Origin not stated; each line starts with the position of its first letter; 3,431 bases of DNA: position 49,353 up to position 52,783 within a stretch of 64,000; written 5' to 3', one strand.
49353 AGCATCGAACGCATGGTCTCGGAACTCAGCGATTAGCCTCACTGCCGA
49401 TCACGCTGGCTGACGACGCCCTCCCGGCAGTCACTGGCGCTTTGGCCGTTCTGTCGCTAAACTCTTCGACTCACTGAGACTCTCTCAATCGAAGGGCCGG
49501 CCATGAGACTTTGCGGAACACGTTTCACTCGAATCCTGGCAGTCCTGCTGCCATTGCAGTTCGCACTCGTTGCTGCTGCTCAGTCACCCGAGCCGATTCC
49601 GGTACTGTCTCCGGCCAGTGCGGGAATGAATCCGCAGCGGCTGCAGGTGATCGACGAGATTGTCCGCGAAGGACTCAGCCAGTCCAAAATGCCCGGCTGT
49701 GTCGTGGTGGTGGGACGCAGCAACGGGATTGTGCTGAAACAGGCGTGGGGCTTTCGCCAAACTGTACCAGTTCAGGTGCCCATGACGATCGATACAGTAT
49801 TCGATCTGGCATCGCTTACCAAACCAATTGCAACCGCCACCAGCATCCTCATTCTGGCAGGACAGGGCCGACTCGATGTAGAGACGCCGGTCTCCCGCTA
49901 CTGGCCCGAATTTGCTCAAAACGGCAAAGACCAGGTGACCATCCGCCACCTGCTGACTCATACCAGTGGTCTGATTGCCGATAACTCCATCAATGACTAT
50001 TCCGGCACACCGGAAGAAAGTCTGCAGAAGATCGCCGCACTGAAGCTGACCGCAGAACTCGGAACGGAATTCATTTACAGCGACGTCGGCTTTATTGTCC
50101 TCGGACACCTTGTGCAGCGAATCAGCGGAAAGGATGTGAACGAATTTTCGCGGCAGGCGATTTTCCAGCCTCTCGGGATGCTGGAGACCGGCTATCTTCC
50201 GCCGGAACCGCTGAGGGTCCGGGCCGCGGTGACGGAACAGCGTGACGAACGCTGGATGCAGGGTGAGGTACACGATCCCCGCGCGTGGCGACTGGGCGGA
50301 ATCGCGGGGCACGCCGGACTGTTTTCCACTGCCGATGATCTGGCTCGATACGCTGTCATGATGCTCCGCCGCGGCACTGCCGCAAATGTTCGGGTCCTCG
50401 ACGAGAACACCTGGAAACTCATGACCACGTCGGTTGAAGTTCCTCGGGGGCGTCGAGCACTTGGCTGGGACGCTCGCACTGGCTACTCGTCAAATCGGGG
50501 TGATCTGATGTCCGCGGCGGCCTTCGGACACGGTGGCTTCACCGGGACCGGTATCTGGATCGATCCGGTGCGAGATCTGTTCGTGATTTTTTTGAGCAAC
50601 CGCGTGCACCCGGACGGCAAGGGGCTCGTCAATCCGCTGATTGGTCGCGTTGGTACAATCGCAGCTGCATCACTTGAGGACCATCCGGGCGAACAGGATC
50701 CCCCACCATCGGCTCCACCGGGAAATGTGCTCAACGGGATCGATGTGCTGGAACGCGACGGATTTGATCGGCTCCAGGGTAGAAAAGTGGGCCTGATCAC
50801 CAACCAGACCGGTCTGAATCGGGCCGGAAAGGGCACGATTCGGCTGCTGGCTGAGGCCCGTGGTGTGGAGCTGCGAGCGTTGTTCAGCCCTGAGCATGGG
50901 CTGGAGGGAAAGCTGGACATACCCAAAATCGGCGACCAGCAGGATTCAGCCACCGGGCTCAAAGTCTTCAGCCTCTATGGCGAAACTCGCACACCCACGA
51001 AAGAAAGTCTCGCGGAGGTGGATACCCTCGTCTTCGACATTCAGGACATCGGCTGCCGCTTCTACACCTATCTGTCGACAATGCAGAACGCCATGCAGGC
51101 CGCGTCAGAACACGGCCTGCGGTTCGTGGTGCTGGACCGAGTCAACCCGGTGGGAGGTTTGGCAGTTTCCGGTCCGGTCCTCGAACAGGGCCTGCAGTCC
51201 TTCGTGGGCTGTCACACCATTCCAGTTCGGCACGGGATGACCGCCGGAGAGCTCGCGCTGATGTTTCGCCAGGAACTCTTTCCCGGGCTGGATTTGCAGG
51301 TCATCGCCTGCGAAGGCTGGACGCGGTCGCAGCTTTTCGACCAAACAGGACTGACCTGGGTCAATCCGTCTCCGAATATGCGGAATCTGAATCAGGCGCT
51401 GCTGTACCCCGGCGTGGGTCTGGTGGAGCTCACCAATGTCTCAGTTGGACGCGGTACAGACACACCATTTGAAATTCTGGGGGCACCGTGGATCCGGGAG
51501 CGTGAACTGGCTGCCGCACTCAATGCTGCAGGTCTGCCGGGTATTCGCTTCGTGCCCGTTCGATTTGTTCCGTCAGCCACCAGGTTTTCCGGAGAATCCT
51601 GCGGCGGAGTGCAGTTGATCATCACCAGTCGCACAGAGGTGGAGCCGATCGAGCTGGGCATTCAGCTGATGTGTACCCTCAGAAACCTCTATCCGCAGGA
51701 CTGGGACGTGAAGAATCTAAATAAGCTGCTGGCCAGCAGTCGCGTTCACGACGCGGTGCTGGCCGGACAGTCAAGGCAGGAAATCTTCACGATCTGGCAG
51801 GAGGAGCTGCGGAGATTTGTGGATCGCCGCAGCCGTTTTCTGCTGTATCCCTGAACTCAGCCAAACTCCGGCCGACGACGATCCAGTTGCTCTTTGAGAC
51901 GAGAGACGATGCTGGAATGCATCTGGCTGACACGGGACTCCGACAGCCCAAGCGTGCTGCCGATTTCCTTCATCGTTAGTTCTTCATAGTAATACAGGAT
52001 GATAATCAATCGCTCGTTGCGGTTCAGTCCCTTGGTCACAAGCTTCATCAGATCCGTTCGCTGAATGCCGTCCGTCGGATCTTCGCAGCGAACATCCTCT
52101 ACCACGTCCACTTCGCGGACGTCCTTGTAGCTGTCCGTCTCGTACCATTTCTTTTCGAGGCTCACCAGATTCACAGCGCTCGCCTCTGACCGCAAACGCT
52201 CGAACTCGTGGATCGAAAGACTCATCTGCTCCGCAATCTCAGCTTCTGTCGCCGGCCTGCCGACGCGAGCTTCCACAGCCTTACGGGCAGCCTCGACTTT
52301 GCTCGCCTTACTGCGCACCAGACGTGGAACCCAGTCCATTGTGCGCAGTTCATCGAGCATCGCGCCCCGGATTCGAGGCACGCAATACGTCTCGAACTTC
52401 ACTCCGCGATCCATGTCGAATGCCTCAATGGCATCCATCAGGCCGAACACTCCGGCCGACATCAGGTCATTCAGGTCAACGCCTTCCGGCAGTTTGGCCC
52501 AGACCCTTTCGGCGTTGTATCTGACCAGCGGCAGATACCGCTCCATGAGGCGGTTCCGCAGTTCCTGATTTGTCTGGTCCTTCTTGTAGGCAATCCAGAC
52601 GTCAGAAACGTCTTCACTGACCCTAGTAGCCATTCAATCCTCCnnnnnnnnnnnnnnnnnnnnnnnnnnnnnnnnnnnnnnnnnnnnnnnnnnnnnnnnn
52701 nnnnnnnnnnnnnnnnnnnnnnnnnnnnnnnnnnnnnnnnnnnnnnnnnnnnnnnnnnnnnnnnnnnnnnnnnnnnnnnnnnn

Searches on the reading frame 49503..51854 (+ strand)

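Call 74: search_protein_families(library=pfam, proteins=[window:49503-51854:+], max_evalue=0.0001)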
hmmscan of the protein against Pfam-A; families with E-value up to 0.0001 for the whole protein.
window:49503-51854:+ (783 aa): 3 families
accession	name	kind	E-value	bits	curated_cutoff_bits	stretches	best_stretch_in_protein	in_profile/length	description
PF07075.17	NamZ_N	-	1.6e-81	273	26.9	1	429-629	1-202/203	Exo-beta-N-acetylmuramidase NamZ, N-terminal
PF00144.29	Beta-lactamase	-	1.3e-70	238.6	27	1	50-373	1-316/329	Beta-lactamase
PF20732.2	NamZ_C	-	5.5e-47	160.8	25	1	633-782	1-152/152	Exo-beta-N-acetylmuramidase NamZ, C-terminal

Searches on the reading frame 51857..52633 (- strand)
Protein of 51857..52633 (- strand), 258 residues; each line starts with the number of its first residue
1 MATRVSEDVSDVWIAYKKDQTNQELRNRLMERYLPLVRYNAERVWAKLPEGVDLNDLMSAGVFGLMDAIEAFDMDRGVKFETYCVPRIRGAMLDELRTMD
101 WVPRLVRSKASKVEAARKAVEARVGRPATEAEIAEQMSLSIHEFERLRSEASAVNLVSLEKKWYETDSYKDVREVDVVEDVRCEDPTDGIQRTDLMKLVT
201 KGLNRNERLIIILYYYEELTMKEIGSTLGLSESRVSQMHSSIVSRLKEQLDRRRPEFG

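Call 74: search_protein_families(library=pfam, proteins=[window:51857-52633:-], max_evalue=0.0001)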
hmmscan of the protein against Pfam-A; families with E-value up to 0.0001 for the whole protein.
window:51857-52633:- (258 aa): 4 families
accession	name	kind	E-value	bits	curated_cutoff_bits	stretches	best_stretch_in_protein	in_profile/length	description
PF04545.22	Sigma70_r4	-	3.9e-17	61.9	24.1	1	202-248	4-50/50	Sigma-70, region 4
PF04542.20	Sigma70_r2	-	5.7e-15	55.3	24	1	29-101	1-70/71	Sigma-70 region 2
PF08281.18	Sigma70_r4_2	-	1e-07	31.9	25.7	1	203-238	11-46/54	Sigma-70, region 4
PF04539.22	Sigma70_r3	-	3.8e-07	30.5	25.3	1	109-166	2-59/78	Sigma-70 region 3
